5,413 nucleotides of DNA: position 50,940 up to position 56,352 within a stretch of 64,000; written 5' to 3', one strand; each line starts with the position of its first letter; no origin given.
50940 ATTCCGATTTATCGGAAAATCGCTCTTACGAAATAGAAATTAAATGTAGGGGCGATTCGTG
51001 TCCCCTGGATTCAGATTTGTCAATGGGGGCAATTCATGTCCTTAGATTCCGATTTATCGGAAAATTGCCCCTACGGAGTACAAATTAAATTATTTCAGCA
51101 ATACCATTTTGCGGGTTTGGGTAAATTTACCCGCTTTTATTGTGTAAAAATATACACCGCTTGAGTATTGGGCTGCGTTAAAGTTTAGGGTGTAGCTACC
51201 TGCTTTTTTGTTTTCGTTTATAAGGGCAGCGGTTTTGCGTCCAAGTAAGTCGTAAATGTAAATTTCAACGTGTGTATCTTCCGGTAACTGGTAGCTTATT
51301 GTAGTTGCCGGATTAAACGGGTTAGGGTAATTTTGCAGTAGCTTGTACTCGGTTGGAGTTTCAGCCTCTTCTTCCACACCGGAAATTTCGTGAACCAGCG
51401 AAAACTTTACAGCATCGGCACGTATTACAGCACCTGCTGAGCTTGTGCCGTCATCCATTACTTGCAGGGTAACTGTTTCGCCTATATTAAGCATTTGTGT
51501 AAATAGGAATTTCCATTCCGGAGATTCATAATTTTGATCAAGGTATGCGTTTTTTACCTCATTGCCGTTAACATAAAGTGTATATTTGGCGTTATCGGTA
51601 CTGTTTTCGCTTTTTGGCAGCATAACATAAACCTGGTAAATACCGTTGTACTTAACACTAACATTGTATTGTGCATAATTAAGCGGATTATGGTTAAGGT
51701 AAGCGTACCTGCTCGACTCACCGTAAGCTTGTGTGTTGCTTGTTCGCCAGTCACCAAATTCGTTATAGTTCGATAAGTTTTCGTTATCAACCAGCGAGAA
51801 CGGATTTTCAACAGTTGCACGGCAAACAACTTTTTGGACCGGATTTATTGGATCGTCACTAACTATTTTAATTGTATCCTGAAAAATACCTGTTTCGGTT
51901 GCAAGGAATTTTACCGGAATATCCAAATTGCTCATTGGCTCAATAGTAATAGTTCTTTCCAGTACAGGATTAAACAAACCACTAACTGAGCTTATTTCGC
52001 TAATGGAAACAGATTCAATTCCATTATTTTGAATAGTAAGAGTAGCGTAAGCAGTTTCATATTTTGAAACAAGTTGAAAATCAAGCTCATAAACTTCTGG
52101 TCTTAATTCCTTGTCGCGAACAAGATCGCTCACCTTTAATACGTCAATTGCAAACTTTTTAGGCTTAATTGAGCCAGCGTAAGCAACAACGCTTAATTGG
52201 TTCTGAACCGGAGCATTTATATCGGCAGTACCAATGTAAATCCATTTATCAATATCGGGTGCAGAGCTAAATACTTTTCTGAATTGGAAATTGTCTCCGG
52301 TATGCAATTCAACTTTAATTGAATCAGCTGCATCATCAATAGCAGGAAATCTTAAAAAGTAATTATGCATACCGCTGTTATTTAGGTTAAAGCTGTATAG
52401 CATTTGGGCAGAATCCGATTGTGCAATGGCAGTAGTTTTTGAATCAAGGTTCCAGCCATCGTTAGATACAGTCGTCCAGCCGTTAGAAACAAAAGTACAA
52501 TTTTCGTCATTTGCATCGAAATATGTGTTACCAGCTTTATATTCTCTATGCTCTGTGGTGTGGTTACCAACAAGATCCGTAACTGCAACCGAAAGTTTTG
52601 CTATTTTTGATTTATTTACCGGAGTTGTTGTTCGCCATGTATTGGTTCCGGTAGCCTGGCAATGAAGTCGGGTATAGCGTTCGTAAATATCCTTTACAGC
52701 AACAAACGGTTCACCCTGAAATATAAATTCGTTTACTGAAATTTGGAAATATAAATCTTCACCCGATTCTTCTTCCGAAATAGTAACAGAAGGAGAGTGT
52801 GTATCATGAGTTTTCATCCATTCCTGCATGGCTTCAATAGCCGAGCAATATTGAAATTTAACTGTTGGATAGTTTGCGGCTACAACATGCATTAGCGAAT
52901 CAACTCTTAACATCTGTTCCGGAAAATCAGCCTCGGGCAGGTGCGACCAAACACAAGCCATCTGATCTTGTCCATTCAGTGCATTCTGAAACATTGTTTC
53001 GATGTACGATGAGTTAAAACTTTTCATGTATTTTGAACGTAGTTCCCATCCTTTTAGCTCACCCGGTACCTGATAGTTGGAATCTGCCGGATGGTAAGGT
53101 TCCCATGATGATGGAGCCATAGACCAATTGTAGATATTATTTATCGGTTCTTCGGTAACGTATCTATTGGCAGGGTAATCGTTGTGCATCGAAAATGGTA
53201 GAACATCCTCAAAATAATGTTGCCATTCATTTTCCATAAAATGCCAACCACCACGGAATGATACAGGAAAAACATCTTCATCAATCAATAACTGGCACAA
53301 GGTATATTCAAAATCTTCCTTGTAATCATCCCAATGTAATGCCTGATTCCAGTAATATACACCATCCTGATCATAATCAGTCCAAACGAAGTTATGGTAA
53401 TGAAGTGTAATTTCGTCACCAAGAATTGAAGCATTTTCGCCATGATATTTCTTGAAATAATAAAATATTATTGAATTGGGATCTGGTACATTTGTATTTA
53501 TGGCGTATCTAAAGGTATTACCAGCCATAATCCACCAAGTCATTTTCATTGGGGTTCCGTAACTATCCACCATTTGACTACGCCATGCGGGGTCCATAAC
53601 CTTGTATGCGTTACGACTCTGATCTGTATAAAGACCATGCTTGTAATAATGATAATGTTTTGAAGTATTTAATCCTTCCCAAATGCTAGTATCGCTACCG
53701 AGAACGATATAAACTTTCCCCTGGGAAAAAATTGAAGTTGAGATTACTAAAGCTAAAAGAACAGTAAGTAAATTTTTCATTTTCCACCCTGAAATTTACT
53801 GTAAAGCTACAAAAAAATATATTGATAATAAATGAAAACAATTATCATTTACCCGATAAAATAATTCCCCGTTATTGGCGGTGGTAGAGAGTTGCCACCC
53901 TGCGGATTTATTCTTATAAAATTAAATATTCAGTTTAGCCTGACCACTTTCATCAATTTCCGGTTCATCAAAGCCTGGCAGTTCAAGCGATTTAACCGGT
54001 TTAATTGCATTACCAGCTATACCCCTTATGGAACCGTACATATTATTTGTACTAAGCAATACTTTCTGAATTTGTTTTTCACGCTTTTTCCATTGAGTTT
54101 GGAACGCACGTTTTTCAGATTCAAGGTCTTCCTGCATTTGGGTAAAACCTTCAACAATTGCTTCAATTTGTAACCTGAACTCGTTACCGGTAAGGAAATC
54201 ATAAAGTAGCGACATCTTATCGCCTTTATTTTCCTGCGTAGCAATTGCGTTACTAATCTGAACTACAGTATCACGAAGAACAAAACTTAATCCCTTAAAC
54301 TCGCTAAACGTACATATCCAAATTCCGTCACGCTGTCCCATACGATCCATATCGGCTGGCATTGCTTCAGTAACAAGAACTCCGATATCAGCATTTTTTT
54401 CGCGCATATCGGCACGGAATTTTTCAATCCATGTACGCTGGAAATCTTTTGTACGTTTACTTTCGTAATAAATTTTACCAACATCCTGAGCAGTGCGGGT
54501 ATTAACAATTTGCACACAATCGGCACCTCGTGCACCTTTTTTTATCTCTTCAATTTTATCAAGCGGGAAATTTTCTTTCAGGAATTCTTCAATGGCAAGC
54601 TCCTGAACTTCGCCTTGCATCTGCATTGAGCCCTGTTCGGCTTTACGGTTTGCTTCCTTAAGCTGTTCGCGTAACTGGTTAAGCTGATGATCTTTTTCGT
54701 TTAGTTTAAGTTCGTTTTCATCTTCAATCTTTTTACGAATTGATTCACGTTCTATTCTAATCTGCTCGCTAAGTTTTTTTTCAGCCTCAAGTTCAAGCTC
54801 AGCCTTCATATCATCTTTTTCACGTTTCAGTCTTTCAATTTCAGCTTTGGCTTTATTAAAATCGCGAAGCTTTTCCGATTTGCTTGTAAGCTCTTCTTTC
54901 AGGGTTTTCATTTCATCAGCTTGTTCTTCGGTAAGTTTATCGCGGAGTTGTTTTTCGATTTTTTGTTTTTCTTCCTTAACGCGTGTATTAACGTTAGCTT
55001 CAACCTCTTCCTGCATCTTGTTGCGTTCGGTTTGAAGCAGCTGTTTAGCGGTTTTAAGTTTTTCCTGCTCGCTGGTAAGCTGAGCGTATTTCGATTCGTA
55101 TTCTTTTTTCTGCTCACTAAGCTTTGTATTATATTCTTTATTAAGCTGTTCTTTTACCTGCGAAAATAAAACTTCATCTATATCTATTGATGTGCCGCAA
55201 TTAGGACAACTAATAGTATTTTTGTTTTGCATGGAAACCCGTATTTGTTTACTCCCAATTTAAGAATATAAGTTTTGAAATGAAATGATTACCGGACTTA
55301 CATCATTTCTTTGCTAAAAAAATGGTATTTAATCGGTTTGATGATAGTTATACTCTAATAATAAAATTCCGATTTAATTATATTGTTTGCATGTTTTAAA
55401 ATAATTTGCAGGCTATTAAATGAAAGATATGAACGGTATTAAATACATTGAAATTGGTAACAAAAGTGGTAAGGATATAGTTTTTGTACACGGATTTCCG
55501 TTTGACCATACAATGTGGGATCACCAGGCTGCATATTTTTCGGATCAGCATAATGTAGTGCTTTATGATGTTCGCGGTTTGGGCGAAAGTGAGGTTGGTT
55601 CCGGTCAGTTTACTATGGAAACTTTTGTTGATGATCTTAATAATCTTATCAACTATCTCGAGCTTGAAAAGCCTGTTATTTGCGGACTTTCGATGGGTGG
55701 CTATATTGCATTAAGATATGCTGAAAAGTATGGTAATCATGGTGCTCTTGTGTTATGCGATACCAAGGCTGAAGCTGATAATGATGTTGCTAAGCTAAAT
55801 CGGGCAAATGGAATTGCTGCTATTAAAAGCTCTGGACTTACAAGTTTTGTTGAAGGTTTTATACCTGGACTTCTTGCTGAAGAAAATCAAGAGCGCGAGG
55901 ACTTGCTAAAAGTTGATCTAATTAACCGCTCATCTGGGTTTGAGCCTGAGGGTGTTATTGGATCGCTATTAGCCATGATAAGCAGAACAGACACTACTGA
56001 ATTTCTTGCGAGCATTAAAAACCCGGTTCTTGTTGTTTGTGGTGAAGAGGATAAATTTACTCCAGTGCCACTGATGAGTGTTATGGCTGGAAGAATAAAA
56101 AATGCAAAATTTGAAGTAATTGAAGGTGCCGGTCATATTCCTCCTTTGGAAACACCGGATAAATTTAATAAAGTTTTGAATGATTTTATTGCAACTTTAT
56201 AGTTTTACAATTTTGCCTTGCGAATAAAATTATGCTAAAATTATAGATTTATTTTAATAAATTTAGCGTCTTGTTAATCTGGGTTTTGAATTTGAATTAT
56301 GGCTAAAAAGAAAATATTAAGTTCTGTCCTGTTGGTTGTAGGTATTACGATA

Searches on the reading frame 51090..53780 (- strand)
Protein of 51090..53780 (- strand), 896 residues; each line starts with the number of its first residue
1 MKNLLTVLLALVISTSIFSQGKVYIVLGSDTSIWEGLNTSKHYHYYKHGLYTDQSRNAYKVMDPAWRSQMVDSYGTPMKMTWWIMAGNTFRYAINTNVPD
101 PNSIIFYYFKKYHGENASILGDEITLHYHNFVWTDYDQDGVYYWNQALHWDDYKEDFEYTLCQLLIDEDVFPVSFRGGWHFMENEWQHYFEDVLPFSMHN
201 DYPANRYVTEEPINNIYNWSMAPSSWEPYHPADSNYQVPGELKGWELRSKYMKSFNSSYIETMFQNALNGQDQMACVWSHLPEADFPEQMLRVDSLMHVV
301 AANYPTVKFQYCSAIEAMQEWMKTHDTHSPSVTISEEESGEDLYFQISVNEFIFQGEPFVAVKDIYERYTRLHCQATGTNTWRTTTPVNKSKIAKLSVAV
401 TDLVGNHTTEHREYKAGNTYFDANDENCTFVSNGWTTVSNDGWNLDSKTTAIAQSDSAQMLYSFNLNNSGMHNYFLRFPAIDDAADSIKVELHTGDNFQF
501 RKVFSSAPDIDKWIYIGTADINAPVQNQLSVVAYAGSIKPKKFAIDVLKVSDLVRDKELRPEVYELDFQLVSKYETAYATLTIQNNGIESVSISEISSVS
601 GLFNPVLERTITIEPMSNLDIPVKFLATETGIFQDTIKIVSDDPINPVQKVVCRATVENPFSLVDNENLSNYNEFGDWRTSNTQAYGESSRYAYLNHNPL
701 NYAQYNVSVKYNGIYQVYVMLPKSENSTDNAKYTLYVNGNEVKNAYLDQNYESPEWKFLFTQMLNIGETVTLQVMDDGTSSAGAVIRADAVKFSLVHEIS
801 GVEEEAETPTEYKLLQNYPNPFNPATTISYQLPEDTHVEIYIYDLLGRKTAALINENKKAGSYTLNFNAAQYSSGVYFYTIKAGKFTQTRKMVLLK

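Call 3: search_protein_families(library=pfam, proteins=[window:51090-53780:-], max_evalue=0.01)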
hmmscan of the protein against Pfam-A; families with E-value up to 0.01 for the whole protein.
window:51090-53780:- (896 aa): 4 families
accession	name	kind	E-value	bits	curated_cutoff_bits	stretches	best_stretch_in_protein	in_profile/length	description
PF25275.1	Golvesin_C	-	2.9e-21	76.4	31.6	2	663-793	2-130/132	Golvesin C-terminal domain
PF18962.6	Por_Secre_tail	-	7e-11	42.7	27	1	818-893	2-74/75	Secretion system C-terminal sorting domain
PF07610.17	DUF1573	-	6.2e-06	26.6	26.1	1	565-645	7-87/98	Protein of unknown function (DUF1573)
PF12371.14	TMEM131_like_N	-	0.00053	20.6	28.8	1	565-639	7-82/84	Transmembrane protein 131-like N-terminal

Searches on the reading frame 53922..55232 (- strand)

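Call 3: search_protein_families(library=pfam, proteins=[window:53922-55232:-], max_evalue=0.01)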
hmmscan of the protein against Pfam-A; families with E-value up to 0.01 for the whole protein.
window:53922-55232:- (436 aa): 1 family
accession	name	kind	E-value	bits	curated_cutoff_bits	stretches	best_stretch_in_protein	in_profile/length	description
PF09903.14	DUF2130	-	2.3e-74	250.4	26.7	1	174-419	2-253/255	Uncharacterized protein conserved in bacteria (DUF2130)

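Call 4: search_protein_families(library=padloc, proteins=[window:53922-55232:-], max_evalue=0.01)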
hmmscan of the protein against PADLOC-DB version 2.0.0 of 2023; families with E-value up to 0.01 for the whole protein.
window:53922-55232:- (436 aa): 4 families
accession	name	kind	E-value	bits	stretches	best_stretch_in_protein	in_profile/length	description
PDLC00519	JetC1|JetC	-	0.00031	17.1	1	14-213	258-461/1097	DUF3584 domain; MukB-like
PDLC03865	LmuB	-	0.00039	16.7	1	4-390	507-852/1007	-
PDLC03859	LmuB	-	0.00081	16.7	1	5-159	330-480/611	-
PDLC03863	LmuB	-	0.0011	15.8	1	6-124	317-439/610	-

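Call 75: search_protein_families(library=ncbifam, proteins=[window:53922-55232:-], max_evalue=0.01)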
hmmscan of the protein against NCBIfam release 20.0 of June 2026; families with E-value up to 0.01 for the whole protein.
window:53922-55232:- (436 aa): 0 families

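Call 76: search_protein_families(library=phrogs, proteins=[window:53922-55232:-], max_evalue=0.01)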
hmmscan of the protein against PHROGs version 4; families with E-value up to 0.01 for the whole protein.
window:53922-55232:- (436 aa): 0 families

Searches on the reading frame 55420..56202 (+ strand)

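Call 63: search_protein_families(library=pfam, proteins=[window:55420-56202:+], max_evalue=0.00001)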
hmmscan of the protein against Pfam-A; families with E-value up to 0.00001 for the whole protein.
window:55420-56202:+ (260 aa): 4 families
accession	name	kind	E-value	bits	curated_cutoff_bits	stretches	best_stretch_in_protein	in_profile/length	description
PF00561.26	Abhydrolase_1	-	2e-27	96.9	25.8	1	20-133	3-116/245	alpha/beta hydrolase fold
PF12697.13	Abhydrolase_6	-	5e-23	83.3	26.3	1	20-251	1-216/217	Alpha/beta hydrolase family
PF12146.15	Hydrolase_4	-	1.6e-16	60.7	27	1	19-240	6-233/239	Serine aminopeptidase, S33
PF03096.20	Ndr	-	2.4e-07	30.2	23.3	1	64-257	80-276/283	Ndr family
